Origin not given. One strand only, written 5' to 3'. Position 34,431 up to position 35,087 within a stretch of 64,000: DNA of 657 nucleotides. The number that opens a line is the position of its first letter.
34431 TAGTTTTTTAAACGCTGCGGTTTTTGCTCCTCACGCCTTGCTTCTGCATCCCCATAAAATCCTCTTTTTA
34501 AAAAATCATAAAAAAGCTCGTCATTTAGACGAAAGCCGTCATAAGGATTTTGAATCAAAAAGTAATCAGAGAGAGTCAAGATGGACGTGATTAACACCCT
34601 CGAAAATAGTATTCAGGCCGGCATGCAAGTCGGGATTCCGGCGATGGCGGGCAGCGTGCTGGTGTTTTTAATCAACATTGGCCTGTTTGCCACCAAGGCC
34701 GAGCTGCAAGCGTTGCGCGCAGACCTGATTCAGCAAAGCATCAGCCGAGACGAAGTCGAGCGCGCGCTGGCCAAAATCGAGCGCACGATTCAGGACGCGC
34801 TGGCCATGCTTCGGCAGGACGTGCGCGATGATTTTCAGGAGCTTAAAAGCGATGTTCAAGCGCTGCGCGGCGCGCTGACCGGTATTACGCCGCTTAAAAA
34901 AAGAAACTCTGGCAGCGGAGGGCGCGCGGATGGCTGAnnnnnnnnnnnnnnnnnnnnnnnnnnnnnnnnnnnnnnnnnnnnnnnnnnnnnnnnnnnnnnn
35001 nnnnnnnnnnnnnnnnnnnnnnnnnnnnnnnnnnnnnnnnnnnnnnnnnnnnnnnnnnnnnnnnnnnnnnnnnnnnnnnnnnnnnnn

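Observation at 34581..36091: Candidate holin/endopeptidase-type (T10SS-like) protein-release cassette: TM plus coiled-coil protein, coupled peptidase M15, and a signal-less GHSQG esterase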

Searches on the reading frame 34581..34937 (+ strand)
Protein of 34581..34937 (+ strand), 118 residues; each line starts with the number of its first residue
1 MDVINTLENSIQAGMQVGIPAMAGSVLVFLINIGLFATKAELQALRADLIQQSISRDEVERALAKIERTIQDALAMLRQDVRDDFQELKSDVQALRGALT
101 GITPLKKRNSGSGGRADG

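Call 3: search_protein_families(library=pfam, proteins=[window:34581-34937:+], max_evalue=0.1)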
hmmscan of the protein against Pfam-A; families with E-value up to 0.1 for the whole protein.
window:34581-34937:+ (118 aa): 11 families
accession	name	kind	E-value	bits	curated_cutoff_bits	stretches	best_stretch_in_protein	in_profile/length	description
PF04513.17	Baculo_PEP_C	-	0.00075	20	38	1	48-102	48-104/140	Baculovirus polyhedron envelope protein, PEP, C terminus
PF00038.26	Filament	-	0.016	15.3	40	1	38-96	80-137/313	Intermediate filament protein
PF20540.3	DUF6755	-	0.017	15.7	27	1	5-38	34-67/75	Family of unknown function (DUF6755)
PF16471.10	JIP_LZII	-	0.023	15.4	30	0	32-52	14-34/71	JNK-interacting protein leucine zipper II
PF07730.19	HisKA_3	-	0.031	15.3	24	1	35-81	17-60/68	Histidine kinase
PF20155.4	TMP_3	-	0.048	13.8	41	1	43-98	134-189/192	Tape measure protein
PF05384.16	DegS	-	0.065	13.1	27.6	1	39-99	90-149/159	Sensor protein DegS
PF21933.2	MCM5_C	-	0.069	13.5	27.2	0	38-68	14-44/59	MCM5, C-terminal domain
PF12325.13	TMF_TATA_bd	-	0.07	13.7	29.1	0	50-97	60-106/115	TATA element modulatory factor 1 TATA binding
PF24949.1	DUF7760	-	0.086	12.4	27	0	46-105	151-208/253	Domain of unknown function (DUF7760)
PF19551.4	DUF6074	-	0.087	13.5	27.2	0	39-80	37-78/83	Family of unknown function (DUF6074)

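Call 4: search_protein_families(library=phrogs, proteins=[window:34581-34937:+], max_evalue=0.1)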
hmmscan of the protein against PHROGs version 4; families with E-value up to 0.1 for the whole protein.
window:34581-34937:+ (118 aa): 7 families
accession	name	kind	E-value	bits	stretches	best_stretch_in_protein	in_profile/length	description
phrog_5345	-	unknown function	0.00022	22.7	1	42-94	38-93/104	-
phrog_7686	-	lysis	0.00064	20.9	1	53-96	63-106/112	Rz-like spanin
phrog_9415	-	unknown function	0.0013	19.6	1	35-94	66-126/168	-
phrog_9635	-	unknown function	0.023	16.2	1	15-101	11-75/109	-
phrog_1327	-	lysis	0.024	15.5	1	47-114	44-112/158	Rz-like spanin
phrog_89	-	lysis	0.034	15.1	1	38-97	41-99/143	Rz-like spanin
phrog_12688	-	unknown function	0.034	15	1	39-97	36-94/142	-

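Call 13: find_homologous_proteins(query=window:34581-34934:+, max_evalue=0.001)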
Query window:34581-34934:+ (118 aa): 1 proteins with E <= 0.001 among 23 candidates.
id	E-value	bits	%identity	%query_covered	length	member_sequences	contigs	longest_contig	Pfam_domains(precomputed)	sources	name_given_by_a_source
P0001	2.2e-65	235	100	100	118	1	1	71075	-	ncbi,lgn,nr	ncbi:MAG: hypothetical protein VKJ06_01635 [Vampirovibrionales bacterium]|nr:hypothetical protein [V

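Call 21: search_protein_representatives(protein=window:34581-34934:+)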
Query: 118 residues. Proteins with E-value up to 0.001 (for the whole library): 2; up to 1e-10: 1; up to 1e-30: 0. The best 2 are listed.
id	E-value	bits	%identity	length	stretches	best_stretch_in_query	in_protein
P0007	3.4e-20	88.8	58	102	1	22-114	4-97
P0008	4.2e-04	37.1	39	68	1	22-75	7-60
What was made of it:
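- Tried and rejected: Full HMMER over 1.8 billion representatives found only two TM-CC relatives (call 21).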

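Call 24: find_encoding_contigs(protein=P0007, flank=10000, max_places=5)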
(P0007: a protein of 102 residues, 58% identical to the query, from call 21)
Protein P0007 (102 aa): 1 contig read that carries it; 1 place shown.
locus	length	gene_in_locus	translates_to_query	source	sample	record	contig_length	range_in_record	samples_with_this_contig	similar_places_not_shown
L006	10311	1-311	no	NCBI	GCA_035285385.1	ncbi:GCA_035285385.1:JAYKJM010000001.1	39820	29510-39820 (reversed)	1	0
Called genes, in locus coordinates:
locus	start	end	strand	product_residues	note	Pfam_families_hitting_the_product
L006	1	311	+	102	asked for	?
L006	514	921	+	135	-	PF08291:Peptidase_M15_3, PF05951:Peptidase_M15_2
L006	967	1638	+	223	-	-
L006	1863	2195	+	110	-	PF13451:zf_Tbcl, PF23477:zf_Tbcl_2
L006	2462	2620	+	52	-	-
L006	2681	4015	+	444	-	PF01547:SBP_bac_1, PF13416:SBP_bac_8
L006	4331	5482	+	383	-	-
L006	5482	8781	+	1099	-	PF00128:Alpha-amylase (faint)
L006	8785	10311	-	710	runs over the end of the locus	PF00912:Transgly, PF00905:Transpeptidase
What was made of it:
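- The L006 contig breaks inside the TM-CC gene, so a full prophage may lie upstream there (call 24).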

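Call 32: find_encoding_contigs(protein=P0008, flank=10000, max_places=5)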
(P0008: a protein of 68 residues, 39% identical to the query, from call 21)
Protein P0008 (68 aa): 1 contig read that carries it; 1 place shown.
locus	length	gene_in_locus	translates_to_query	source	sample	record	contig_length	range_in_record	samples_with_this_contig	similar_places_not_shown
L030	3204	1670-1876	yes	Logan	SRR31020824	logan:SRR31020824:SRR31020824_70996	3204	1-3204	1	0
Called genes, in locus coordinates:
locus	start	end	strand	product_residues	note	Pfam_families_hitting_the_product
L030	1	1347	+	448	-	?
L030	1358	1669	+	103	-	-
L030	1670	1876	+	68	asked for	-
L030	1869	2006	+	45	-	-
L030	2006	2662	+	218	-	-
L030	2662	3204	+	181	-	?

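Call 60: search_protein_families(library=phrogs, proteins=[P0008], max_evalue=0.01)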
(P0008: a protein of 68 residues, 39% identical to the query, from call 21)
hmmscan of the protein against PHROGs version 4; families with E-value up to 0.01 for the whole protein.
P0008 (68 aa): 0 families

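Call 61: search_protein_families(library=ncbifam, proteins=[window:34581-34937:+], max_evalue=0.01)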
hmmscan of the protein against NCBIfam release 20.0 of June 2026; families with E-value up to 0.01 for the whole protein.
window:34581-34937:+ (118 aa): 3 families
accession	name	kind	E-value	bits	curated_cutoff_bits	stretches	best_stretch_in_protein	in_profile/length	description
NF049994.1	slr1306_fam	domain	0.0068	15.1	490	1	27-98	34-103/470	slr1306 family protein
TIGR03495.1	phage_LysB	equivalog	0.0074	16.6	92.75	1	26-96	5-74/135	Rz-like lysis system protein LysB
NF003420.0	PRK04841.1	equivalog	0.0084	14.1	537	1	36-94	405-463/903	HTH-type transcriptional regulator MalT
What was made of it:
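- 34581..34937 (+): 118-aa TM-CC protein. It has a short acidic N-terminus, one transmembrane domain (about residues 17-37), a coiled coil of about 60 aa and a basic tail (KKR..R). It is the candidate holin, predicted N-out/C-in. Only sub-threshold Rz-like hits (calls 4, 61).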

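Call 86: find_related_loci(query=A5, collection=viral_contigs, flank=6000)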
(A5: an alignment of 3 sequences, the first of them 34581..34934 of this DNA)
Query A5 (118 aa) in viral_contigs; peptide patterns used: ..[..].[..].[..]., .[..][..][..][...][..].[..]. (x = any residue, [..] = any of these).
238 stretches matched a pattern, but none encodes a relative of the query by tblastn (E <= 1e-3).

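Call 107: search_protein_families(library=padloc, proteins=[window:34581-34937:+], max_evalue=0.01)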
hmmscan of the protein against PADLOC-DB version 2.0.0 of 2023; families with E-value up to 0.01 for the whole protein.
window:34581-34937:+ (118 aa): 0 families
